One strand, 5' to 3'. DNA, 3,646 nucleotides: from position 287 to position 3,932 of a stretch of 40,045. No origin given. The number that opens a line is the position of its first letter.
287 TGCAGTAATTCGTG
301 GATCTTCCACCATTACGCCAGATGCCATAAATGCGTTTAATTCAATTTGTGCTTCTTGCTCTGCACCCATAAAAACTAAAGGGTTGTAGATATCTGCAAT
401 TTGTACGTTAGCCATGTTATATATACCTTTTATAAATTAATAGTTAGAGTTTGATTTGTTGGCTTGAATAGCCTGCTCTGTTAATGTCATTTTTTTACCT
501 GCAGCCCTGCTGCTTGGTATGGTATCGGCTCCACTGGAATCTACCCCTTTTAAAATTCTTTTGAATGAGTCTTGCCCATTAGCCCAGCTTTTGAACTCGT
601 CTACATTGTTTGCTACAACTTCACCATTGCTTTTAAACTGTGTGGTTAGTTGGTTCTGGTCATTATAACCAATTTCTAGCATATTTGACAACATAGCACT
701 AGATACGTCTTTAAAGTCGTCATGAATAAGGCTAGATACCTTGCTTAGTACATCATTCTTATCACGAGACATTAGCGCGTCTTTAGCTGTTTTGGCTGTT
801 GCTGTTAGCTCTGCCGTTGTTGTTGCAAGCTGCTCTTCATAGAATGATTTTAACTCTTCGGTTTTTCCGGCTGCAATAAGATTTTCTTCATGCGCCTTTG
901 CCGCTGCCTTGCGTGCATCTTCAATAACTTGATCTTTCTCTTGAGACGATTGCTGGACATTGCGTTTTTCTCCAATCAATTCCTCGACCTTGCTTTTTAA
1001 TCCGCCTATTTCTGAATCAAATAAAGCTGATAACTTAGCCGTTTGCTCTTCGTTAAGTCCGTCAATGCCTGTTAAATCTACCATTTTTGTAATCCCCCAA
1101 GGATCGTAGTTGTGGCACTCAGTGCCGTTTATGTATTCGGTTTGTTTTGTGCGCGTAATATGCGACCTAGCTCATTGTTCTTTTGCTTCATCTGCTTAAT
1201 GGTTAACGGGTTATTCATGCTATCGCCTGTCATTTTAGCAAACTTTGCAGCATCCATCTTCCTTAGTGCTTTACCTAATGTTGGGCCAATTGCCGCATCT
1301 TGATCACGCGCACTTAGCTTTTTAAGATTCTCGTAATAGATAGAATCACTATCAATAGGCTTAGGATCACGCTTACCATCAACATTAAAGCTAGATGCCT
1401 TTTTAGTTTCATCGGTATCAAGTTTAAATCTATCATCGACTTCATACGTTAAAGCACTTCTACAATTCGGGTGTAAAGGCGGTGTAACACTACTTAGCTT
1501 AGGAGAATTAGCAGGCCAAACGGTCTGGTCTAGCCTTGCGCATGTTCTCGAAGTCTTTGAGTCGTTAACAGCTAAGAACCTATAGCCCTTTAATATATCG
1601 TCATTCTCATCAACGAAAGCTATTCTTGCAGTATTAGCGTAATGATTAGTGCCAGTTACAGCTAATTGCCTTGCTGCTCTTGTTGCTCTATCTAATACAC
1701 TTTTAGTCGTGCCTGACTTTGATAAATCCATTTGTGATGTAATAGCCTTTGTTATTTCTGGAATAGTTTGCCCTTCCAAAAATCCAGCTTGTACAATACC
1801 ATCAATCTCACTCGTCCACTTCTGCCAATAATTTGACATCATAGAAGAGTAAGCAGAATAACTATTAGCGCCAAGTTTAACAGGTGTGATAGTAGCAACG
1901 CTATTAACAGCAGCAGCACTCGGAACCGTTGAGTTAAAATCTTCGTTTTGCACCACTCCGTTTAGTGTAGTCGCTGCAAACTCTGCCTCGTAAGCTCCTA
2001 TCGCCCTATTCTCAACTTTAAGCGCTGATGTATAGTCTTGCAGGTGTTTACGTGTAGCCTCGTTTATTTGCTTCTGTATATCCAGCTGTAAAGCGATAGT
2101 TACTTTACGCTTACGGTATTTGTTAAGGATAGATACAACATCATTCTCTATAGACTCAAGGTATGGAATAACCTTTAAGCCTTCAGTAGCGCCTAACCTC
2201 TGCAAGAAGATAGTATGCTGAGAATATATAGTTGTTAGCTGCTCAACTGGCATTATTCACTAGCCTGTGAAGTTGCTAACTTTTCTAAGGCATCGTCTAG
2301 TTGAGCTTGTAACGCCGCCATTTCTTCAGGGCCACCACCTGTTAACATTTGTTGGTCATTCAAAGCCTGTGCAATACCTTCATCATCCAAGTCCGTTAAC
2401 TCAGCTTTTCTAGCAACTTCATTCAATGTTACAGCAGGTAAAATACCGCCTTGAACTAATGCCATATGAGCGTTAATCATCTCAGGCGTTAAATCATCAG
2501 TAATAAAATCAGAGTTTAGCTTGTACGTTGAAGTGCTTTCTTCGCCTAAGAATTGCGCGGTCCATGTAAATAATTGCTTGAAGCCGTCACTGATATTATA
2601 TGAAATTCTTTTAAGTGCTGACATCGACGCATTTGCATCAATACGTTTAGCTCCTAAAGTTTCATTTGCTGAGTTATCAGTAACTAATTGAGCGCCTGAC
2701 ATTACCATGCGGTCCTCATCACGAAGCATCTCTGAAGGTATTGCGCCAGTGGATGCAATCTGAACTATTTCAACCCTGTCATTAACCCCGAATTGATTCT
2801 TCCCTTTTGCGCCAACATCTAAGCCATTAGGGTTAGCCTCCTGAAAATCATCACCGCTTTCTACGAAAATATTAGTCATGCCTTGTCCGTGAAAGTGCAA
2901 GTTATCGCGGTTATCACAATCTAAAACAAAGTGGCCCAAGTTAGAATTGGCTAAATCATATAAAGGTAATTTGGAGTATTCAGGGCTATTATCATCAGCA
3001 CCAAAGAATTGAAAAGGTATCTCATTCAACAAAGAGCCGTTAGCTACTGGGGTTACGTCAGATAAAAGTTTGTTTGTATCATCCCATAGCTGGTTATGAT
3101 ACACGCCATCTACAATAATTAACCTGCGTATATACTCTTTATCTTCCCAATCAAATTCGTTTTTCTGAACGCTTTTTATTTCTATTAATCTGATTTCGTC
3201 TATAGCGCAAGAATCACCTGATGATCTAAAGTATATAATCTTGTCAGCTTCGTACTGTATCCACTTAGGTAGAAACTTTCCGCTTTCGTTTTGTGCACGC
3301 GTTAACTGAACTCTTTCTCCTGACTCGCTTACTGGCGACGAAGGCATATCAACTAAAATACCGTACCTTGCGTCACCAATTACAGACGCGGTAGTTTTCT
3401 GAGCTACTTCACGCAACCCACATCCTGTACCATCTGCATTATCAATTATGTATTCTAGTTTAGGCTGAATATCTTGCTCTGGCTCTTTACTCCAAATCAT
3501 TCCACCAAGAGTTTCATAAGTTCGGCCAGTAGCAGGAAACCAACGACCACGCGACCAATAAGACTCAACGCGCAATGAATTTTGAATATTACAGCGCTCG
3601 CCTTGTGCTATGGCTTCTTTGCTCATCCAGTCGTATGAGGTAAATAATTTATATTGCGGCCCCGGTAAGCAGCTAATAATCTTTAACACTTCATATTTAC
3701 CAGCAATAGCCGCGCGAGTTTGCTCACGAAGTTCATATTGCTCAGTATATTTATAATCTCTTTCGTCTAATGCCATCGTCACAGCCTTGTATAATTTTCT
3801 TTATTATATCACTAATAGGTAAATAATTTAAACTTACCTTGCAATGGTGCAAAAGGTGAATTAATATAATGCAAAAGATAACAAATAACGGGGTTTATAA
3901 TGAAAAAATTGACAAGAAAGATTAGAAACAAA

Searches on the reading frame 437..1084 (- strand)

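Call 30: search_protein_families(library=phrogs, proteins=[window:437-1084:-], max_evalue=0.001)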
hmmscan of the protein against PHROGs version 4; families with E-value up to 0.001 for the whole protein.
window:437-1084:- (215 aa): 1 family
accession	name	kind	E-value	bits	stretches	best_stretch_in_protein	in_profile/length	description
phrog_206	-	head and packaging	8.8e-16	59.4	1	20-212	38-253/263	head scaffolding protein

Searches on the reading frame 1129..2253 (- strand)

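Call 30: search_protein_families(library=phrogs, proteins=[window:1129-2253:-], max_evalue=0.001)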
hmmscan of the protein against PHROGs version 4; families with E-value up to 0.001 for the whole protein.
window:1129-2253:- (374 aa): 10 families
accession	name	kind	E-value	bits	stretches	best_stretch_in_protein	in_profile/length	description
phrog_241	-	head and packaging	1.1e-65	223.9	1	4-362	15-359/679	head morphogenesis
phrog_4728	-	head and packaging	2.2e-21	77.3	1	31-332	64-360/591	head morphogenesis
phrog_115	-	head and packaging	6.5e-20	72.8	1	144-307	204-364/665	minor head protein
phrog_6577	-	unknown function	2e-19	70.4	1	44-357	16-313/1066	-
phrog_7625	-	head and packaging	5.3e-19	69.5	1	59-288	51-265/504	head morphogenesis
phrog_2841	-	head and packaging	4.3e-17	63.3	1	134-322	183-352/525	minor head protein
phrog_595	-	head and packaging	9.4e-17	62.5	1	54-329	105-341/513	head maturation protease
phrog_21789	-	head and packaging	1.3e-15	57.2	1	77-269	79-257/1195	virion structural protein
phrog_2662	-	head and packaging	3.1e-07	30.3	1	166-275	590-712/717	portal protein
phrog_3517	-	head and packaging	1.9e-06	28.4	1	194-286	235-343/371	head morphogenesis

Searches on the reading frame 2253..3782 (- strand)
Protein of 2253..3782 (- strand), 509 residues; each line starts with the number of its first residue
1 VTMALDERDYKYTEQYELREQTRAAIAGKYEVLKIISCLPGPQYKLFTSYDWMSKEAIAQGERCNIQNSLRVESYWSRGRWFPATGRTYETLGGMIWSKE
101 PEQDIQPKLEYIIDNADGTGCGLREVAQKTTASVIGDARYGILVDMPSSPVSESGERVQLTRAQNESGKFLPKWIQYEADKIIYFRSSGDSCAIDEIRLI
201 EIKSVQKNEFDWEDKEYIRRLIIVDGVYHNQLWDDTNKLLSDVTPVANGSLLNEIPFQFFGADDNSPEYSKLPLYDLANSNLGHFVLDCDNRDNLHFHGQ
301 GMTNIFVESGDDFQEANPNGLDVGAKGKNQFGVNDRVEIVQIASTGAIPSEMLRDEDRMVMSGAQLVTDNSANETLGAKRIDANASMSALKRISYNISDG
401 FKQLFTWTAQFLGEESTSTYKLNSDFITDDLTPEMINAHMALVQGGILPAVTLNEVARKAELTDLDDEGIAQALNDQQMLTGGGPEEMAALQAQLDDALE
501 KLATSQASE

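Call 30: search_protein_families(library=phrogs, proteins=[window:2253-3782:-], max_evalue=0.001)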
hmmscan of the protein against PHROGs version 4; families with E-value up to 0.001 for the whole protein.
window:2253-3782:- (509 aa): 3 families
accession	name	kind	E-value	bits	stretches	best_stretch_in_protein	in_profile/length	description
phrog_145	-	head and packaging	8.4e-76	256.7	1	69-486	53-474/493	portal protein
phrog_2417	-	unknown function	2.5e-14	54.4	1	67-267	52-242/242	-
phrog_2469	-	unknown function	8.7e-09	36.4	1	354-465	9-121/142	-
